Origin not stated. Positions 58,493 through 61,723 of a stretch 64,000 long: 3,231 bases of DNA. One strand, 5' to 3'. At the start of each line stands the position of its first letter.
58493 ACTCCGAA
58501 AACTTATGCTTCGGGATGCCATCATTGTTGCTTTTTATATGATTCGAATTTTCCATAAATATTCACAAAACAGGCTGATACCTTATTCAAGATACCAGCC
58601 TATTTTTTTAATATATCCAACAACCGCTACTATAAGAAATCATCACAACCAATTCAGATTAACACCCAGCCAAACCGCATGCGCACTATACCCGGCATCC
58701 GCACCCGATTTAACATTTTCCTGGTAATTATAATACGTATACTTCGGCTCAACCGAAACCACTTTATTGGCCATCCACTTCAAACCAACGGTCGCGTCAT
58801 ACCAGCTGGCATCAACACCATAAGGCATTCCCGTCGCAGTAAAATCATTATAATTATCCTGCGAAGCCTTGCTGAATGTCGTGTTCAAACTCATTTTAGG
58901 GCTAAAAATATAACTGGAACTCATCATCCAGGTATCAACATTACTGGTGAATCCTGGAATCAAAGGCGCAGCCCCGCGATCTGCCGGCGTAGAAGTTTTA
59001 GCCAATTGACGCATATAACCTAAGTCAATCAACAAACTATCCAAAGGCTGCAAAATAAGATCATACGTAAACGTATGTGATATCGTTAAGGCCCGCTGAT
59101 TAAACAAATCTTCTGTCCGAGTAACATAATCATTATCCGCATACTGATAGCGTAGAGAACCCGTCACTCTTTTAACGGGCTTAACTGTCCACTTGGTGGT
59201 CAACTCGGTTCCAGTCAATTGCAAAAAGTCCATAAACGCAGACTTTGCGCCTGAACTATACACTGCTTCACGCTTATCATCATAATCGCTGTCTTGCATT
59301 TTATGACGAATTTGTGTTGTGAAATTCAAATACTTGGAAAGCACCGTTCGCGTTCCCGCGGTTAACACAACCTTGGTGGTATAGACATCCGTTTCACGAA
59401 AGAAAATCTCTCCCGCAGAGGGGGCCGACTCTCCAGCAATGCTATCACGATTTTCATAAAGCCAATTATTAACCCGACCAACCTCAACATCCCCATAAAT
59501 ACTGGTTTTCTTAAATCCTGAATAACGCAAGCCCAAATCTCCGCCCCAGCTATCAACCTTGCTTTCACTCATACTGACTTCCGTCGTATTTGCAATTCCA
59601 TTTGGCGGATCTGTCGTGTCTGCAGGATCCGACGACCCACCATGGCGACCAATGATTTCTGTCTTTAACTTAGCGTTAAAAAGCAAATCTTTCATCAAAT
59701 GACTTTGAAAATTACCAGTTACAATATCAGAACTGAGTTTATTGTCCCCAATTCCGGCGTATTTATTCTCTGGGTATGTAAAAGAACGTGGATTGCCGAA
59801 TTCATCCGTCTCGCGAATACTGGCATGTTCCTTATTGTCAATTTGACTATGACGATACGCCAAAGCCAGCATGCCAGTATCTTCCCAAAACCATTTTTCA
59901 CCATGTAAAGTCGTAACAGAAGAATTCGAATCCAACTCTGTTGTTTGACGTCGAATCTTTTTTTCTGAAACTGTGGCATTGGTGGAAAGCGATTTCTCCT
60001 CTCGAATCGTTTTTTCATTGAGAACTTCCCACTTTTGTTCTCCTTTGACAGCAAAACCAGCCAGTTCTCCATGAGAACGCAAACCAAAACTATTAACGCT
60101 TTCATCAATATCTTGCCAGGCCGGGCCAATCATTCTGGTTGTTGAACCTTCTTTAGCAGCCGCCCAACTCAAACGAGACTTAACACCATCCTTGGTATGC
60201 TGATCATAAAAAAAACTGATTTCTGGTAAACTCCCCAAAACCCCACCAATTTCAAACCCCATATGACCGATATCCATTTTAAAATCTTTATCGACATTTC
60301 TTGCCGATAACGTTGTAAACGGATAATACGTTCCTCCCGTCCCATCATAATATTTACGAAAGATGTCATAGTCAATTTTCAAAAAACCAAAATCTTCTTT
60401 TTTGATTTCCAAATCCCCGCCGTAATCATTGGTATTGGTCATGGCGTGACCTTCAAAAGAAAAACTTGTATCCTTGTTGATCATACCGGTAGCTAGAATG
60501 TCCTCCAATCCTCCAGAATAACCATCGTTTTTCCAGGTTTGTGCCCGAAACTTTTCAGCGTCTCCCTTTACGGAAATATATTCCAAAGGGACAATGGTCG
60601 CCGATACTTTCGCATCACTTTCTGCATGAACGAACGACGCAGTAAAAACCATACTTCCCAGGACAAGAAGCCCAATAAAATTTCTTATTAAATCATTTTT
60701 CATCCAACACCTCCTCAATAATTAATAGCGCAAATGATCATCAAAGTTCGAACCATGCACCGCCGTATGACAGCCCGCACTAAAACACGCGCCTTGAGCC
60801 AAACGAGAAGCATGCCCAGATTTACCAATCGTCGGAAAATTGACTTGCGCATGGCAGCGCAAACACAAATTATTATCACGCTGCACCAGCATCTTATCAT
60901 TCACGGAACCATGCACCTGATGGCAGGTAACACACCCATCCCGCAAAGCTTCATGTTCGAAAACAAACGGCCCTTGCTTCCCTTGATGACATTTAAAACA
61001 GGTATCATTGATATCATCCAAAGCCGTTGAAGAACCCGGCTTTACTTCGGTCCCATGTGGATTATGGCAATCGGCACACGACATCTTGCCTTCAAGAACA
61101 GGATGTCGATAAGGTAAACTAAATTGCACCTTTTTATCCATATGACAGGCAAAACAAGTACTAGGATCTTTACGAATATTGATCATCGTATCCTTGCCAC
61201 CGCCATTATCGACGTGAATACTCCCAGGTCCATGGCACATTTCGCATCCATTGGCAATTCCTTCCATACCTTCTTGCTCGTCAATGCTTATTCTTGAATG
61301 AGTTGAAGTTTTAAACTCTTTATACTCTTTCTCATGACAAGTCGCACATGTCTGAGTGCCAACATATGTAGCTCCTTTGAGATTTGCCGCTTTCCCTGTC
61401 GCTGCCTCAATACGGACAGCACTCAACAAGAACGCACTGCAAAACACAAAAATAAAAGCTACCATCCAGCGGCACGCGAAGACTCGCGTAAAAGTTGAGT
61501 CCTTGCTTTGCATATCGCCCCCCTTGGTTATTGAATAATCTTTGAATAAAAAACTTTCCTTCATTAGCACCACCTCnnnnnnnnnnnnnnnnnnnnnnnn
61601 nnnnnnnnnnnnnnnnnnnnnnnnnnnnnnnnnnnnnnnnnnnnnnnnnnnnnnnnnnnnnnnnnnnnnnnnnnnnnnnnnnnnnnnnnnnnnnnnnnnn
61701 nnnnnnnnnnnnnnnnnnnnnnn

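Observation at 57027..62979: hemA-linked porin-cytochrome module: candidate complete inner-to-outer-membrane extracellular electron transfer conduit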

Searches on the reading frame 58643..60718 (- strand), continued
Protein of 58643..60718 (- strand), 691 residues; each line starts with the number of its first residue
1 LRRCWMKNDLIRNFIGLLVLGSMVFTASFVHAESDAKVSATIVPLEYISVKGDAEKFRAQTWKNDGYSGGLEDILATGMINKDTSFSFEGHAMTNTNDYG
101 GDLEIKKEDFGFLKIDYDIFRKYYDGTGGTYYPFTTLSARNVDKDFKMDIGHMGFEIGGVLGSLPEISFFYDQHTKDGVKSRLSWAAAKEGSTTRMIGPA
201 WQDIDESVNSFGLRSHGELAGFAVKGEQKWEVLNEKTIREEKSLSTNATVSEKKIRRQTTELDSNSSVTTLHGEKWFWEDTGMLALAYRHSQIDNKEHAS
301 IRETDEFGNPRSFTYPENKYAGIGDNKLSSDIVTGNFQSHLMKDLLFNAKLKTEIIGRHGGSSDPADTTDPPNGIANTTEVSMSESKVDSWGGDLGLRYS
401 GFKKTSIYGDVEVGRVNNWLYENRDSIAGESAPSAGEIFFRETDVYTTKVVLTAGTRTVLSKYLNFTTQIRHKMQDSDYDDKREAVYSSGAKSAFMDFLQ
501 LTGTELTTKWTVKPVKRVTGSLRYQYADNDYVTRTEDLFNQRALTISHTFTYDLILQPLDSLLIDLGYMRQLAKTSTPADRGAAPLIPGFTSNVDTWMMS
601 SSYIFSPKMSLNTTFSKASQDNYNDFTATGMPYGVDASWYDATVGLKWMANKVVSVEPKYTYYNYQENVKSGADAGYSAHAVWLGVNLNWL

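Call 92: search_protein_families(library=ncbifam, proteins=[P0314, P0343, P0350, P0359, P0366, P0379, P0406, P0412, P0396, P0424], max_evalue=0.01)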
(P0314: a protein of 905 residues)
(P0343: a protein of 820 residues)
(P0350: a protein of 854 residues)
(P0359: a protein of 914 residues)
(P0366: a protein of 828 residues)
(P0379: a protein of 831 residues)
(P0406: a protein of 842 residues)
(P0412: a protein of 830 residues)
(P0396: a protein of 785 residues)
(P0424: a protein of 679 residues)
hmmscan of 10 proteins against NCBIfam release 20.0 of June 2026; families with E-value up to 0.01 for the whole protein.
P0314 (905 aa): 0 families

P0343 (820 aa): 1 family
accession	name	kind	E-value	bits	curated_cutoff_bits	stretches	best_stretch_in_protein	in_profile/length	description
NF052339.1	hydrazine_alpha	equivalog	0.008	14.1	800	0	45-72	664-691/804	hydrazine synthase subunit alpha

P0350 (854 aa): 0 families

P0359 (914 aa): 4 families
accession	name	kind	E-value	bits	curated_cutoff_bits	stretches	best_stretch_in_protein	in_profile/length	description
NF052339.1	hydrazine_alpha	equivalog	4.8e-05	21.4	800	0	162-187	666-691/804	hydrazine synthase subunit alpha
TIGR01905.1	paired_CXXCH_1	subfamily_domain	0.00047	20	25.2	0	39-61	6-29/41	doubled CXXCH domain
TIGR03806.1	chp_HNE_0200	subfamily_domain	0.0015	17.7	313.3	0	197-249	254-313/314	SO2930 family diheme c-type cytochrome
NF041027.1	GSU2204_Se_pt_1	equivalog_domain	0.002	17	350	0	662-745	381-450/580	GSU2204 family CXXCH-containing (seleno)protein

P0366 (828 aa): 2 families
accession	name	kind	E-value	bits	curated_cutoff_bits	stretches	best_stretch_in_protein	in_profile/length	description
TIGR03806.1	chp_HNE_0200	subfamily_domain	0.00011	21.5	313.3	1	102-158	256-313/314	SO2930 family diheme c-type cytochrome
NF052339.1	hydrazine_alpha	equivalog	0.0052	14.7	800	1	63-90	664-691/804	hydrazine synthase subunit alpha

P0379 (831 aa): 2 families
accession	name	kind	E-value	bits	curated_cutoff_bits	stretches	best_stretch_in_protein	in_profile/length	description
NF052339.1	hydrazine_alpha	equivalog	0.0029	15.6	800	1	53-87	657-691/804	hydrazine synthase subunit alpha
TIGR03016.1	pepcterm_hypo_1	hypoth_equivalog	0.0054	15.7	90.85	1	693-830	351-477/477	TIGR03016 family PEP-CTERM system-associated outer membrane protein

P0406 (842 aa): 0 families

P0412 (830 aa): 0 families

P0396 (785 aa): 0 families

P0424 (679 aa): 0 families

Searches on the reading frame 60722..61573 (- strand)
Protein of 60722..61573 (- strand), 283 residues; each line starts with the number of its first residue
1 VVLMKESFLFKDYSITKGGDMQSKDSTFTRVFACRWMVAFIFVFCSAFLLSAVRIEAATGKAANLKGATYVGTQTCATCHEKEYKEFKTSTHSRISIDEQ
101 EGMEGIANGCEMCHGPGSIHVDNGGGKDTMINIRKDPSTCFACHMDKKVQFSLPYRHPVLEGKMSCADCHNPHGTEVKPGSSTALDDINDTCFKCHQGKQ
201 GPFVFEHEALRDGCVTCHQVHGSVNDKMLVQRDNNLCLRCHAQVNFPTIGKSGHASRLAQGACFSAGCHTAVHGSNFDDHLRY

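Call 3: search_protein_families(library=pfam, proteins=[window:60722-61573:-], max_evalue=0.01)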
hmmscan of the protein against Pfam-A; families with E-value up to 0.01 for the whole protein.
window:60722-61573:- (283 aa): 6 families
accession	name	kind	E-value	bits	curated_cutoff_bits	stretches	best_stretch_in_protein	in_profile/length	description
PF09699.15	Paired_CXXCH_1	-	9.2e-23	80.1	20.6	2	207-243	1-38/41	Doubled CXXCH motif (Paired_CXXCH_1)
PF14522.11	Cytochrome_C7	-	3.4e-10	40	24.8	2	162-219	12-67/67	Cytochrome c7 and related cytochrome c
PF22678.1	Cytochrom_c_NrfB-like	-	1.9e-09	38.3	27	1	110-176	1-71/89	Cytochrome c-type protein NrfB-like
PF22113.1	Mtrc-MtrF_II-IV_dom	-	1.6e-06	28.2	30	1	69-119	116-169/176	Outer membrane cytochrome MtrC/MtrF-like, domains II/IV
PF14537.11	Cytochrom_c3_2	-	1.2e-05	26.1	25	0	109-197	8-79/79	Cytochrome c3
PF13435.11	Cytochrome_C554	-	0.00032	22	20.8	0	75-94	1-20/84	Cytochrome c554 and c-prime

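Call 4: search_protein_families(library=ncbifam, proteins=[window:60722-61573:-], max_evalue=0.01)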
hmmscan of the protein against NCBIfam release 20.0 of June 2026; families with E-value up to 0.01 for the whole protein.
window:60722-61573:- (283 aa): 12 families
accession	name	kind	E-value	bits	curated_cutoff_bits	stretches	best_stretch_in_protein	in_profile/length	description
NF041028.1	decahem_GSU2203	exception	1.3e-53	182.2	325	2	134-247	145-257/317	GSU2203 family decaheme c-type cytochrome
TIGR03508.1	decahem_SO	subfamily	1.6e-50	172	192.2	2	128-278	108-257/258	DmsE family decaheme c-type cytochrome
TIGR01905.1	paired_CXXCH_1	subfamily_domain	1.1e-15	57.3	25.2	2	207-245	1-40/41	doubled CXXCH domain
NF008659.0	PRK11659.1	equivalog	5.5e-12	45.8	184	2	56-176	30-148/188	cytochrome c nitrite reductase pentaheme subunit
NF041198.1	UshA_like_PCGU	equivalog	4.2e-09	35.5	275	2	109-147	474-511/519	UshA-like (seleno)protein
TIGR03146.1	cyt_nit_nrfB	equivalog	1.9e-08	34.7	166.6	2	179-244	74-144/145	cytochrome c nitrite reductase pentaheme subunit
TIGR03153.1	cytochr_NrfH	equivalog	2.4e-08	34.1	134.2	1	130-245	21-137/138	cytochrome c nitrite reductase small subunit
TIGR04257.1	nanowire_3heme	domain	0.00064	19.8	40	1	155-219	15-75/75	c(7)-type cytochrome triheme domain-containing protein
NF040886.1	cyt_C_like_Sec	equivalog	0.00087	18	250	1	40-197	11-162/423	multiheme c-type cytochrome (seleno)protein ExtKL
NF011386.0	PRK14811.1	equivalog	0.0025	17.1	414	1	188-242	209-263/269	DNA-formamidopyrimidine glycosylase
NF047727.1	4hemeCytCCctA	equivalog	0.0033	17.6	180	0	105-179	35-96/109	tetraheme c-type cytochrome CctA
NF045722.1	c3_cytochr_TmcA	equivalog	0.004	17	114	1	190-244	59-113/125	acidic tetraheme cytochrome c3 TmcA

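Call 17: search_solved_structures(query=window:60722-61573:-, max_evalue=0.001, show_alignments=1)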
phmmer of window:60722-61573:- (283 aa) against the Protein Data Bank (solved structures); distinct sequences matched with E-value up to 0.001: 4.
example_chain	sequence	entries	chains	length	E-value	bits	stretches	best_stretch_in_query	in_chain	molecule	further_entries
6r2q_A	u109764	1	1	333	3.4e-35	124.9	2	127-277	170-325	Cystathionine beta-synthase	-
6i5b_A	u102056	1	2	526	8.7e-07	31.7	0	75-145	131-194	Uncharacterized protein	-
6qvm_A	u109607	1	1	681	2.6e-05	26.9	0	209-252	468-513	Multiheme cytochrome cf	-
28pb_A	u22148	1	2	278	0.00028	23.5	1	75-200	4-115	Cytochrome c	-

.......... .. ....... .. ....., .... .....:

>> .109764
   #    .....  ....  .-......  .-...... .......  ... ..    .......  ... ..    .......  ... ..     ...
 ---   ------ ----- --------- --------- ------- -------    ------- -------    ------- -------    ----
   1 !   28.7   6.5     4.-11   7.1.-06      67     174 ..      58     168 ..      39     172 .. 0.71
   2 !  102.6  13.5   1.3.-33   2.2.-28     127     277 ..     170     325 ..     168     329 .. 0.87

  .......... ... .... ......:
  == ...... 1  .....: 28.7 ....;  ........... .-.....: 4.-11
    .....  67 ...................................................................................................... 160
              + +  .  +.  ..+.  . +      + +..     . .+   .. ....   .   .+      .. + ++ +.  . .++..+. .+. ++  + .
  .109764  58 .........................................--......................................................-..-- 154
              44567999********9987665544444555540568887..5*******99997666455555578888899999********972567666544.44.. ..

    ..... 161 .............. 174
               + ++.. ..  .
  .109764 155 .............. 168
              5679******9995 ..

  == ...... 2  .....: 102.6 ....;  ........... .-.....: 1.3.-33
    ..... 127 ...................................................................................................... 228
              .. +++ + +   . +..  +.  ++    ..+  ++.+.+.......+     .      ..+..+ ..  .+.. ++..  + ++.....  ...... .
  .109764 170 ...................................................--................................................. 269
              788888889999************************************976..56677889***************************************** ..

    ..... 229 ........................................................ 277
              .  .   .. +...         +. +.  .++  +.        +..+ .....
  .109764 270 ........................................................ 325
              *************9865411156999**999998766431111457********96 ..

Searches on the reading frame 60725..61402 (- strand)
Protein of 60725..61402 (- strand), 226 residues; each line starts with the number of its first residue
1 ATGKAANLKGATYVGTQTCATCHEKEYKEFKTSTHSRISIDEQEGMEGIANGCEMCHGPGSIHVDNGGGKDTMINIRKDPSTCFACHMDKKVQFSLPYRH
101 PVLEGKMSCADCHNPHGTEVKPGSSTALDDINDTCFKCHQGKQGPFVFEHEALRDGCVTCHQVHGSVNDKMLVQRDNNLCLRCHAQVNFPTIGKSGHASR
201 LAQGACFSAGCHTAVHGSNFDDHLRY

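Call 63: find_homologous_proteins(query=window:60725-61402:-)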
Query window:60725-61402:- (226 aa): 6714 proteins with E <= 0.001 among 6880 candidates; the best 120 are listed.
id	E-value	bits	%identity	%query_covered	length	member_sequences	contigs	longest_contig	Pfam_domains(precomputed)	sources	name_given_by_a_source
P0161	4.1e-155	532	100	100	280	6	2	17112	PF09699.16,PF14537.12,PF22678.2,PF14522.12,PF22113.2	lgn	-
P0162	2.1e-138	478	87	100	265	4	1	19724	PF09699.16,PF14537.12,PF22678.2,PF14522.12,PF22113.2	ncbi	-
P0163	1.1e-129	449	82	100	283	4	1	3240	PF09699.16,PF14537.12,PF22678.2,PF14522.12,PF22113.2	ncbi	-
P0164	9.6e-127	439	80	100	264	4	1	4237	PF09699.16,PF14537.12,PF22678.2,PF14522.12,PF22113.2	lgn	-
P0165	1.5e-122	426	77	100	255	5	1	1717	PF09699.16,PF14537.12,PF22678.2,PF14522.12,PF22113.2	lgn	-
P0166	4.1e-119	415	77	99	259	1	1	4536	PF09699.16,PF14537.12,PF22678.2,PF14522.12,PF22113.2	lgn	-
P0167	6.9e-114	397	73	98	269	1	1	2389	PF09699.16,PF14537.12,PF22678.2,PF14522.12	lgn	-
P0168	8.3e-112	391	73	96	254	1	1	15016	PF09699.16,PF22678.2,PF14522.12,PF22113.2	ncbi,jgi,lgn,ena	-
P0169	1.1e-110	387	72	99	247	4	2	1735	PF09699.16,PF14537.12,PF22678.2,PF14522.12,PF22113.2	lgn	-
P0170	2.1e-110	386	71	97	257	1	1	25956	PF09699.16,PF14537.12,PF22678.2,PF14522.12,PF22113.2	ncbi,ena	-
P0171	6.5e-110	384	72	99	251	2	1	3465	PF09699.16,PF14537.12,PF22678.2,PF14522.12,PF22113.2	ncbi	-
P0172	1.2e-109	384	71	99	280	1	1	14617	PF09699.16,PF14537.12,PF22678.2,PF14522.12,PF22113.2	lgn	-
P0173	1.5e-109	383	69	100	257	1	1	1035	PF09699.16,PF14537.12,PF22678.2,PF14522.12,PF22113.2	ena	-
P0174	3.2e-109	382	70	97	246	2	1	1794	PF09699.16,PF14537.12,PF22678.2,PF14522.12,PF22113.2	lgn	-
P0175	7.9e-109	381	72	97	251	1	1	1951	PF09699.16,PF14537.12,PF22678.2,PF14522.12,PF22113.2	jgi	jgi:predicted CXXCH cytochrome family protein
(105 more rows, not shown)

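Call 68: search_dna_similar(query=window:60725-61402:-, collection=plasmids, mode=protein, max_evalue=1e-8, max_rows=25)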
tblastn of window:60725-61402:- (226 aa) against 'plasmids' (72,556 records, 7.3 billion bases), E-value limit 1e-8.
Records with a match: 1; places in all: 1; records where one place covers at least 80% of the query: 0.
Best place of each record, by identity: <60% 1.
By first word of the organism name: Photobacterium 1.
By predicted mobility (MOB-suite, as given by PLSDB): non-mobilizable 1.
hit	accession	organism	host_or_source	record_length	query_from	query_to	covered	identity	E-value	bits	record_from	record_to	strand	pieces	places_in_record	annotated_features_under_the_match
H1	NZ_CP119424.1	Photobacterium sp. DA100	-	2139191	71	226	69%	38.0%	2e-23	105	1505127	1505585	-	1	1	none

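Call 69: get_annotated_region(hit=H1, flank=6000)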
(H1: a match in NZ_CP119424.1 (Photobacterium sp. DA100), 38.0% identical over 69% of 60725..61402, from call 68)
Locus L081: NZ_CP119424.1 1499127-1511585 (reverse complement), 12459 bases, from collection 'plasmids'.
description: Photobacterium sp. DA100 plasmid pDA100, complete sequence
organism: Photobacterium sp. DA100 (NCBI taxid 3027472)
taxonomy: Bacteria; Pseudomonadota; Gammaproteobacteria; Vibrionales; Vibrionaceae; Photobacterium; Photobacterium sp. DA100
host: -; source: -; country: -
typing (MOB-suite, as given by PLSDB): non-mobilizable
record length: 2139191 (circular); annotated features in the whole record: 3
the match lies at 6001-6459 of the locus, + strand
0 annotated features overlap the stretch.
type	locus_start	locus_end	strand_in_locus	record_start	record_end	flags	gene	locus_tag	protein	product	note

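Call 71: search_protein_families(library=ncbifam, proteins=[L081:3258-5450:+, L081:5506-6462:+, L081:6473-8443:+], max_evalue=0.001)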
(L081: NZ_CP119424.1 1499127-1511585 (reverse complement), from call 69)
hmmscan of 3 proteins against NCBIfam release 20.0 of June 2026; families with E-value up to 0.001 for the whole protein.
L081:3258-5450:+ (730 aa): 2 families
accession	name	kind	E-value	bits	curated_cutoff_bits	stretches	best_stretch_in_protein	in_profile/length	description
TIGR03507.1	decahem_SO1788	subfamily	5.2e-117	392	209.3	1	51-724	4-672/672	OmcA/MtrC family decaheme c-type cytochrome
TIGR03153.1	cytochr_NrfH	equivalog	4.4e-06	26.8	134.2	1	200-319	27-133/138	cytochrome c nitrite reductase small subunit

L081:5506-6462:+ (318 aa): 10 families
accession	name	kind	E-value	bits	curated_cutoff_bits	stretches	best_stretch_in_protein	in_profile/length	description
TIGR03508.1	decahem_SO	subfamily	2e-96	322.4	192.2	1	51-311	1-257/258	DmsE family decaheme c-type cytochrome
NF041028.1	decahem_GSU2203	exception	5.1e-64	216.5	325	1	38-282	24-257/317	GSU2203 family decaheme c-type cytochrome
TIGR01905.1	paired_CXXCH_1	subfamily_domain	6.8e-27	93.1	25.2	2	243-278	1-37/41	doubled CXXCH domain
NF008659.0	PRK11659.1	equivalog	3.2e-19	69.4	184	1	11-192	9-177/188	cytochrome c nitrite reductase pentaheme subunit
TIGR03146.1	cyt_nit_nrfB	equivalog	1e-14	55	166.6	1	48-185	7-144/145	cytochrome c nitrite reductase pentaheme subunit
NF049875.1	NetB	exception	9.1e-13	48.5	380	1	25-186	45-199/211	Nrf-like electron transfer protein NetB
NF045722.1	c3_cytochr_TmcA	equivalog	1.1e-05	25.2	114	0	173-238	55-117/125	acidic tetraheme cytochrome c3 TmcA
NF041198.1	UshA_like_PCGU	equivalog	0.00012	20.8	275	1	50-137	440-510/519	UshA-like (seleno)protein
TIGR03153.1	cytochr_NrfH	equivalog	0.00015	21.8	134.2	0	175-218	28-69/138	cytochrome c nitrite reductase small subunit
TIGR03507.1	decahem_SO1788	subfamily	0.00026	19.6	209.3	1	154-225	245-319/672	OmcA/MtrC family decaheme c-type cytochrome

L081:6473-8443:+ (656 aa): 1 family
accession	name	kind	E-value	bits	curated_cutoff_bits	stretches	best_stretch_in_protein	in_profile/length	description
TIGR03509.1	OMP_MtrB_PioB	subfamily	3.7e-165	551.1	240.05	1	50-655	1-661/662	MtrB/PioB family decaheme-associated outer membrane protein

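Call 85: predict_structure(alignment_id=A3)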
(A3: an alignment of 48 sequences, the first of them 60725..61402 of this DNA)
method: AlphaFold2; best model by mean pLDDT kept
length: 226 residues; sequences in the alignment: 48
mean_pLDDT: 45.7   pTM: 0.31
mean pLDDT of the five models: 45.7, 45.6, 44.9, 44.3, 40.6
residues with pLDDT >= 90: 0; 70-90: 14; 50-70: 64; < 50: 148
segments of 3 or more residues with pLDDT < 50: 1-4, 43-47, 62-69, 75-78, 85-100, 114-116, 118-132, 142-226
pLDDT, mean of each block of 10 residues (from residue 1): 50 63 76 66 49 56 44 50 47 39 53 49 43 53 43 30 31 33 32 37 35 30 38
secondary structure, 60 per line:
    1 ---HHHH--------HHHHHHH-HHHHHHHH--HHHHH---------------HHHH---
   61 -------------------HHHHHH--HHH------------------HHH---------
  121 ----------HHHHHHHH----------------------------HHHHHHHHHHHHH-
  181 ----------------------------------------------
elements in order: H4-7 H16-22 H24-31 H34-38 H54-57 H80-85 H131-138 H167-179
